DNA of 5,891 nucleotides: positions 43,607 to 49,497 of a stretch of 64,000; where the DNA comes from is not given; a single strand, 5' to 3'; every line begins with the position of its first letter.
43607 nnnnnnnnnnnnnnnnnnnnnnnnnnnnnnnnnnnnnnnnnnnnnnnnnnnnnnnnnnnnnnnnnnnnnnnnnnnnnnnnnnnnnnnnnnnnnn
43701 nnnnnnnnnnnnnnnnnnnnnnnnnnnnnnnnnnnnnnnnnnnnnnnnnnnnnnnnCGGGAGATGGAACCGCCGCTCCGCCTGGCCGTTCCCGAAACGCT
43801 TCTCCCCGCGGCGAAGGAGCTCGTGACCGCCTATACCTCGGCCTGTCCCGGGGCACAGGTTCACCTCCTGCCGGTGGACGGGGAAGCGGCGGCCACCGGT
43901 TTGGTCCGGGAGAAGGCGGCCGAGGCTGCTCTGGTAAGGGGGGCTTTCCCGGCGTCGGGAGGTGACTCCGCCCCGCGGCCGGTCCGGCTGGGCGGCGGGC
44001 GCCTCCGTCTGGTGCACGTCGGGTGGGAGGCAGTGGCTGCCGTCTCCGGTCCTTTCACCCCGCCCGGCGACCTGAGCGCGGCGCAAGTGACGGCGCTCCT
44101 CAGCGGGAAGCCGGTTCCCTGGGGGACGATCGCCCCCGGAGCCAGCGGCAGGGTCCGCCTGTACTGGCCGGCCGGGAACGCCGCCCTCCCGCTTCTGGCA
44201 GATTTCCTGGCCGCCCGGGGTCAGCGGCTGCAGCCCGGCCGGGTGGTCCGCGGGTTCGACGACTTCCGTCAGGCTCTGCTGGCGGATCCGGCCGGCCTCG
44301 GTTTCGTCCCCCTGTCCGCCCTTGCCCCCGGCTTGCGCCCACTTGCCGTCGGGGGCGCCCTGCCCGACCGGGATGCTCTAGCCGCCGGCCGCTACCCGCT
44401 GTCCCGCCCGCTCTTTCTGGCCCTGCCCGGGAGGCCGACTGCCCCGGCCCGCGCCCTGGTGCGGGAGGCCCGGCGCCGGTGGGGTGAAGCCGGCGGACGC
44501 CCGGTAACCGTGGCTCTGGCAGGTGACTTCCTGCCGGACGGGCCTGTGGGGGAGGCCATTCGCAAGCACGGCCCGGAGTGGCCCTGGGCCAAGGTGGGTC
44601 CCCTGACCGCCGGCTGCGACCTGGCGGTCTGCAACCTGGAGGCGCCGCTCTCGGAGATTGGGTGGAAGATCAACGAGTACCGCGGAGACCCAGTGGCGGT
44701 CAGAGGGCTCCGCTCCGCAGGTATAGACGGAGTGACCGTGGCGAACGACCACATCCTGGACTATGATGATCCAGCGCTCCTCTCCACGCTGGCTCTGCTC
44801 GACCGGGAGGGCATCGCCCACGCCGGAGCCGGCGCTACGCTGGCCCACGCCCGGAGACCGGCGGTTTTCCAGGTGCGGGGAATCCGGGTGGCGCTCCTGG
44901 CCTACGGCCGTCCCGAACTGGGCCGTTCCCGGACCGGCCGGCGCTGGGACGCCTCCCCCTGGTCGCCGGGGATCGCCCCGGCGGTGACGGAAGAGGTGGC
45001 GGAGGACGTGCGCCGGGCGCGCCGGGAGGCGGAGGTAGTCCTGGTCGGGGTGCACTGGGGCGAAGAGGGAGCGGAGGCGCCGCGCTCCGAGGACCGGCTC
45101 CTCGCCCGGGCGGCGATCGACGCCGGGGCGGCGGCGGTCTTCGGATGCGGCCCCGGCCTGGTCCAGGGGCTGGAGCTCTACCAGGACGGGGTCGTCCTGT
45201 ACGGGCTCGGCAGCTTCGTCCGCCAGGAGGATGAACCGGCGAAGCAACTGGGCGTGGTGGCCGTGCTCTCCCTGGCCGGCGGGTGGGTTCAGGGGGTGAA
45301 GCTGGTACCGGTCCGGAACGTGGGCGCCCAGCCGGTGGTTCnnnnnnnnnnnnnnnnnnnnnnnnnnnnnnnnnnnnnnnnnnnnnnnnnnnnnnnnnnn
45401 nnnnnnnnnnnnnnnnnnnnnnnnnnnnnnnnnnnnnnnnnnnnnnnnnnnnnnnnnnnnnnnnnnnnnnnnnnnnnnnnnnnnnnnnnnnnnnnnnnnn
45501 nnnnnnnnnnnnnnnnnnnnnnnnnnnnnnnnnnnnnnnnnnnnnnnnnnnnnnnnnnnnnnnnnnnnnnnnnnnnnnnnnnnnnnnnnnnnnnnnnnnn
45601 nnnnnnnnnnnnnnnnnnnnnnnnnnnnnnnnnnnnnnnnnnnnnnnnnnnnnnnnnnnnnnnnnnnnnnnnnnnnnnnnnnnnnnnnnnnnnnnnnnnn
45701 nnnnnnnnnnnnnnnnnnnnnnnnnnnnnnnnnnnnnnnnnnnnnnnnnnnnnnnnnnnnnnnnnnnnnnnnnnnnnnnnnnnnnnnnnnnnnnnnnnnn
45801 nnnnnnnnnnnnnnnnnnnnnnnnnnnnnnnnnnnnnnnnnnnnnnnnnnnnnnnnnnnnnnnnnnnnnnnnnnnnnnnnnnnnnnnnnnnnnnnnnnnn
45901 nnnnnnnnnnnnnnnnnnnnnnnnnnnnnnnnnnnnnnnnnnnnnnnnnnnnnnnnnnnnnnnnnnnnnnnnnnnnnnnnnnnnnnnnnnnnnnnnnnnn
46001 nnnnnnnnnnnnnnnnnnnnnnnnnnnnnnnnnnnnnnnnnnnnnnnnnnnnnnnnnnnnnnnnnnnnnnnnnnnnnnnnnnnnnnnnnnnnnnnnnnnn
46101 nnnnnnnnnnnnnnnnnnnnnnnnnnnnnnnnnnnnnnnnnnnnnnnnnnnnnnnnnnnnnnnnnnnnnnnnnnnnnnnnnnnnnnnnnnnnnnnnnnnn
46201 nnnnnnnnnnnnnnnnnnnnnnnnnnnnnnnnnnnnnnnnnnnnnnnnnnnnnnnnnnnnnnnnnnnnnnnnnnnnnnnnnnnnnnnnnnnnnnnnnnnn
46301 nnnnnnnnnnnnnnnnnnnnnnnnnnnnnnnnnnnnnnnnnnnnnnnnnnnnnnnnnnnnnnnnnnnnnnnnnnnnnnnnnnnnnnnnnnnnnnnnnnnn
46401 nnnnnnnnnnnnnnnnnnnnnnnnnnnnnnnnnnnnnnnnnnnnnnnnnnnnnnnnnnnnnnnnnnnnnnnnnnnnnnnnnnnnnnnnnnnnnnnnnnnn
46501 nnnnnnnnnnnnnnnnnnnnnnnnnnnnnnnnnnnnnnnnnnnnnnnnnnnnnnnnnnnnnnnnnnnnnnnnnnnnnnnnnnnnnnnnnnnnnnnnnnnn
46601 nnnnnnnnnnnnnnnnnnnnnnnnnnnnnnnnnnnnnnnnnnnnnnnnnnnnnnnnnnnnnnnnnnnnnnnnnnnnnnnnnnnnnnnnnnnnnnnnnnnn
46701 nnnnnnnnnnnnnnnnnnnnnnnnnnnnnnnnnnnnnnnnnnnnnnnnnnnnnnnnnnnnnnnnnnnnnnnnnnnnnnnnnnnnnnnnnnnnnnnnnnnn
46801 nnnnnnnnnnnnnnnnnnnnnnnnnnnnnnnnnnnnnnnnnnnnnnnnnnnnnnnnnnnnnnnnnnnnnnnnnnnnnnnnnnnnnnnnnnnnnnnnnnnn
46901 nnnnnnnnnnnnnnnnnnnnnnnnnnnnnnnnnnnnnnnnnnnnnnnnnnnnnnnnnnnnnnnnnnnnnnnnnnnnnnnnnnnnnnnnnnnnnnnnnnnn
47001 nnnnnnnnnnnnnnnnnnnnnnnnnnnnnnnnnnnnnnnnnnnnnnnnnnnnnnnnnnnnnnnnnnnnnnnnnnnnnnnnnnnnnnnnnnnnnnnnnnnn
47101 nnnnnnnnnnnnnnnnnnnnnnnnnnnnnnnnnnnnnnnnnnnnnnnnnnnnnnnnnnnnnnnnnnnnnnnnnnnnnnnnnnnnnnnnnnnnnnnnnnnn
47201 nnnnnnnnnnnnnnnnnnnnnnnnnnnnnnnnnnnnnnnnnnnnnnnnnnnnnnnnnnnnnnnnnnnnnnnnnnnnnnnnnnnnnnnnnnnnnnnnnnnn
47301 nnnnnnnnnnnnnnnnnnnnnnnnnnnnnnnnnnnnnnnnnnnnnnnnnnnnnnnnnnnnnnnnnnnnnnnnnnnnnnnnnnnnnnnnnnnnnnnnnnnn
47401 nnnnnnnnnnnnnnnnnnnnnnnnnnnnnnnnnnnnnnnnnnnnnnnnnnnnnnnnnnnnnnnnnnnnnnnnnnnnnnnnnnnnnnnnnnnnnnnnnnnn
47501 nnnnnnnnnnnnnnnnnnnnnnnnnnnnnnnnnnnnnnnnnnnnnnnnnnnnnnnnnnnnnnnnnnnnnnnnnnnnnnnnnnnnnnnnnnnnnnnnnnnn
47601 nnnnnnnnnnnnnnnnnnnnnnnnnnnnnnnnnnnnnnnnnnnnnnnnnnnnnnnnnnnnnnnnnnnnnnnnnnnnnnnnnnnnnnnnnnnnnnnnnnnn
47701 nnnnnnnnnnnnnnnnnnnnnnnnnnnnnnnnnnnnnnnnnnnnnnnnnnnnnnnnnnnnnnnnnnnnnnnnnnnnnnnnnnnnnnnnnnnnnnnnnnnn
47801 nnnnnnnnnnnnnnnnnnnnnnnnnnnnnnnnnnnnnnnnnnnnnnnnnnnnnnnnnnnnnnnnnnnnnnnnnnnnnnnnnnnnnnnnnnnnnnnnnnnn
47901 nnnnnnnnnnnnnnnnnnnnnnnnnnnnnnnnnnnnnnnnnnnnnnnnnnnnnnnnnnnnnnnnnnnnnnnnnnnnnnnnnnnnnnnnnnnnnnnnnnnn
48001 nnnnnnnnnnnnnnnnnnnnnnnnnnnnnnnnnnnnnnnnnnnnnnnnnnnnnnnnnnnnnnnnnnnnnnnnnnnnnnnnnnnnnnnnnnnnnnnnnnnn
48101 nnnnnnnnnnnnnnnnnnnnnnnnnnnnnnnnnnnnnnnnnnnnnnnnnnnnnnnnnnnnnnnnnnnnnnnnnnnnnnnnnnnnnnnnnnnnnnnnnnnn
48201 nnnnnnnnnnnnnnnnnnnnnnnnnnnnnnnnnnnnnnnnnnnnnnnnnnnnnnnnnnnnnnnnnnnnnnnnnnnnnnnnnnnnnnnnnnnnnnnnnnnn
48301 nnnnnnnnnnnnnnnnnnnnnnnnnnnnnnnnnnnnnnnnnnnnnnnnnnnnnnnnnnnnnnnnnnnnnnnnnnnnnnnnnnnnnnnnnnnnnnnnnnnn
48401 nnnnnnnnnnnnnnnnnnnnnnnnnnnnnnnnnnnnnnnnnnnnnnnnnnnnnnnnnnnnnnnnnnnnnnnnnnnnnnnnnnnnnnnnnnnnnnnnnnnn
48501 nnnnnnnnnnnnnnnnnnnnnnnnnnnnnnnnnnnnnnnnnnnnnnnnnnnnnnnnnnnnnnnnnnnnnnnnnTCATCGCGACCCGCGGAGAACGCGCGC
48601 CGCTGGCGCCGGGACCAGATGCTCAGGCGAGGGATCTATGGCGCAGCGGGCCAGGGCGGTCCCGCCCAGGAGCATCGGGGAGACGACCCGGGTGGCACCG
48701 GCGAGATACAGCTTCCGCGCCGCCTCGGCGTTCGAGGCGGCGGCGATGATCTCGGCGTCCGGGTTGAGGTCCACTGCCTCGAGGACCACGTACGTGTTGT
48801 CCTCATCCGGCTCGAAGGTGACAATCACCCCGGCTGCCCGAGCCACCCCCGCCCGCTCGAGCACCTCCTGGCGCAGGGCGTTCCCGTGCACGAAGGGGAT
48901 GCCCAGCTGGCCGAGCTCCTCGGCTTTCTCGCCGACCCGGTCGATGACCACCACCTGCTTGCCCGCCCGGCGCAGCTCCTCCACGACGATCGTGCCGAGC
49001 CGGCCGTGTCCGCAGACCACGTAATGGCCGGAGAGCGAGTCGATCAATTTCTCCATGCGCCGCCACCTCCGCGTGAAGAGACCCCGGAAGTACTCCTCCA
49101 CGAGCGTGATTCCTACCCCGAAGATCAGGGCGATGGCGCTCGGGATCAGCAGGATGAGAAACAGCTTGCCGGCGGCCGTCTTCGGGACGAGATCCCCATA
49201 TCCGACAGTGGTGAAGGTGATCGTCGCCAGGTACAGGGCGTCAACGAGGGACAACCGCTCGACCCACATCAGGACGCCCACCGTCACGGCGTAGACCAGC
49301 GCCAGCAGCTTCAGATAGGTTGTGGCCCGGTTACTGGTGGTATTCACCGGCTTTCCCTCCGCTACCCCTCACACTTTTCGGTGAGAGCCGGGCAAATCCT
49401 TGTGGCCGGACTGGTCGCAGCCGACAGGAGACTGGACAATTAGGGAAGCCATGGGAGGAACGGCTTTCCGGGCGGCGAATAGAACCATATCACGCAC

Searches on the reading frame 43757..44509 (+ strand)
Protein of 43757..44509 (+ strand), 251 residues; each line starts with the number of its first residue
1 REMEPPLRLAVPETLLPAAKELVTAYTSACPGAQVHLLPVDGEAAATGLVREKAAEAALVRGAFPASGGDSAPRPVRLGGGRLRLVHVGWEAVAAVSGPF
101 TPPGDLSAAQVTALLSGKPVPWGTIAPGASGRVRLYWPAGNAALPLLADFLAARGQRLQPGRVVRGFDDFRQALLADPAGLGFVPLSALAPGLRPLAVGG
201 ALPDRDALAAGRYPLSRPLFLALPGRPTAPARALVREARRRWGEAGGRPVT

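Call 71: search_solved_structures(query=A7, max_evalue=0.01, show_alignments=3)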
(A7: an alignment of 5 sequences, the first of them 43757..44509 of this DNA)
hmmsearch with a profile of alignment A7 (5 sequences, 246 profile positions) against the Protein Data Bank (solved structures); distinct sequences matched with E-value up to 0.01: 9.
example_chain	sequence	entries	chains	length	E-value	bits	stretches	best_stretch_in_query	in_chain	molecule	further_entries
1twy_A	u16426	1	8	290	2.5e-07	33.7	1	18-220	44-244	ABC transporter, periplasmic substrate-binding protein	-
4q8r_A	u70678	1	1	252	8.9e-07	31.9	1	71-219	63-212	Phosphate ABC transporter, phosphate-binding protein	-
4gd5_A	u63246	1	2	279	1.2e-06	31.5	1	71-219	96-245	Phosphate ABC transporter, phosphate-binding protein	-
4h1x_A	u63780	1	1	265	3e-06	30.2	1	158-218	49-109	Phosphate-binding protein pstS 2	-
3prl_A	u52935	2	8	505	0.00042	23.1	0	77-153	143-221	NADP-dependent glyceraldehyde-3-phosphate dehydrogenase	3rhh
9l8j_A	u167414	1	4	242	0.0017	21.1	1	54-225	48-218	Sll0540 protein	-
4ecf_A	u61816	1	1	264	0.0059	19.4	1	98-209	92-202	ABC-type phosphate transport system, periplasmic component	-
5j1d_A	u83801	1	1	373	0.0088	18.8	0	89-153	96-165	Phosphate binding protein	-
4n13_A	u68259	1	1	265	0.0098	18.6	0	86-218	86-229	Phosphate ABC transporter, periplasmic phosphate-binding protein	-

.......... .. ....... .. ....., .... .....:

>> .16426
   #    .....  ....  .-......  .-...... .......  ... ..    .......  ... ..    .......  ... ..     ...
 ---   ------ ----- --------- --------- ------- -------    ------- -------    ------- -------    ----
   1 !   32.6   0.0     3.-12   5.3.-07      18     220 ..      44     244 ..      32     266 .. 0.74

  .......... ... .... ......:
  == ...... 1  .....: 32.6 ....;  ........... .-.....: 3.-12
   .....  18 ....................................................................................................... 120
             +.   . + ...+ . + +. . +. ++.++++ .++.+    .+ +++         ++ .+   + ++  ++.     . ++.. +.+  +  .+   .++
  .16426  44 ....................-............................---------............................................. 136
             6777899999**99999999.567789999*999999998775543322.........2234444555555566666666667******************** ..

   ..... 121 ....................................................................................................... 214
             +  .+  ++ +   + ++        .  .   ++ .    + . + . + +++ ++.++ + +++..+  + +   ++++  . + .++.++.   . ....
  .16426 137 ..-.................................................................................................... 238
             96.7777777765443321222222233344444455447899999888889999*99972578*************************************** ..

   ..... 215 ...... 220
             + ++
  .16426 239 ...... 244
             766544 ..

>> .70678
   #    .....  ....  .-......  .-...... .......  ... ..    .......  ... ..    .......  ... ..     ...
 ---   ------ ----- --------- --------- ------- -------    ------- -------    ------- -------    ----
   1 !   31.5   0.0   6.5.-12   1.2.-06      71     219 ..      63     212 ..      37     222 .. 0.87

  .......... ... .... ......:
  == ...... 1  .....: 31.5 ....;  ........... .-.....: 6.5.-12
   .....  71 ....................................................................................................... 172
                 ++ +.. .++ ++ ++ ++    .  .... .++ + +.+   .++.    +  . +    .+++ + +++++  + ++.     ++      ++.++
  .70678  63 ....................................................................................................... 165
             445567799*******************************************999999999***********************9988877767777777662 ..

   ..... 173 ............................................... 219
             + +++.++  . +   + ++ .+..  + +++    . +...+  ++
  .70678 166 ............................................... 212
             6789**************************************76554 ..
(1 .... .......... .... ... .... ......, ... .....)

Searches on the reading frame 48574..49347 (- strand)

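Call 3: search_protein_families(library=pfam, proteins=[window:48574-49347:-], max_evalue=0.01)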
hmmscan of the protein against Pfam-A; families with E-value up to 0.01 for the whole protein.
window:48574-49347:- (257 aa): 6 families
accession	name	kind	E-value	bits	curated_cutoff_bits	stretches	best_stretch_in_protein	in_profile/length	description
PF02254.24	TrkA_N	-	5.4e-32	111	23.8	1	109-224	1-116/116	TrkA-N domain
PF07885.22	Ion_trans_2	-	1.2e-14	54.4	22.5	1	18-77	8-68/79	Ion channel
PF22614.2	Slo-like_RCK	-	0.00025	21.1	24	1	105-182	2-90/119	Calcium-activated potassium channel slowpoke-like RCK domain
PF13460.12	NAD_binding_10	-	0.0011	19.3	27.2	1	113-214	2-94/184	NAD(P)H-binding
PF00107.32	ADH_zinc_N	-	0.0021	18.4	31.8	0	117-156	2-41/129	Zinc-binding dehydrogenase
PF00520.37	Ion_trans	-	0.0055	16.4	25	1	34-72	174-219/241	Ion transport protein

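Call 4: search_protein_families(library=ncbifam, proteins=[window:48574-49347:-], max_evalue=0.01)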
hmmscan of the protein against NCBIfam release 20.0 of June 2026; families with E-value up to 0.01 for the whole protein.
window:48574-49347:- (257 aa): 17 families
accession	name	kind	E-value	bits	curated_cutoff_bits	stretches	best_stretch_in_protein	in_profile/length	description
NF007828.0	PRK10537.1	equivalog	4.6e-31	108.2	425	1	32-235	177-377/403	voltage-gated potassium channel protein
NF002924.0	PRK03562.1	equivalog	4.3e-13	48.6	752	1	39-236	338-532/623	glutathione-regulated potassium-efflux system protein KefC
NF007950.1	PRK10669.1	equivalog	1.1e-12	47.7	700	1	104-222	415-533/547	YbaL family putative K(+) efflux transporter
NF007039.0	PRK09496.3-2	equivalog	1.2e-09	37.6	293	1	110-202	4-96/446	Trk system potassium transporter TrkA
NF040645.1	K_channel_Meth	equivalog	2.7e-08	33.9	300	1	33-69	156-192/203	hyperpolarization-activated voltage-gated potassium channel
NF002973.0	PRK03659.1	equivalog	1.8e-07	30.1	804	1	97-221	391-515/602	glutathione-regulated potassium-efflux system protein KefB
NF007043.0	PRK09496.3-6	equivalog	3.1e-07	29.5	384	1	109-194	3-87/445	Trk system potassium transporter TrkA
NF007034.0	PRK09496.2-1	subfamily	2.2e-06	26.9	344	1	110-206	4-99/445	Trk system potassium transporter TrkA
NF007035.0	PRK09496.2-2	equivalog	3.1e-06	26.3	521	1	108-212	2-106/455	Trk system potassium transporter TrkA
NF007032.0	PRK09496.1-4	equivalog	1.2e-05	24.5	309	1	110-185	4-80/457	Trk system potassium transporter TrkA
NF007031.0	PRK09496.1-2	equivalog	1.4e-05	24.3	289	1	110-185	4-80/458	Trk system potassium transporter TrkA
NF041087.1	bile_acid_BaiCD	equivalog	3.1e-05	22.3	825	1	104-240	501-632/642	bile acid Fe-S flavoenzyme BaiCD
NF007041.0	PRK09496.3-4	equivalog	4.5e-05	22.4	386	1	110-194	4-89/450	Trk system potassium transporter TrkA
NF007042.0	PRK09496.3-5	equivalog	0.0002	20.2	467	1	110-213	4-108/466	Trk system potassium transporter TrkA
TIGR01035.1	hemA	equivalog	0.00085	18.4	209.55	1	99-146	172-221/416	glutamyl-tRNA reductase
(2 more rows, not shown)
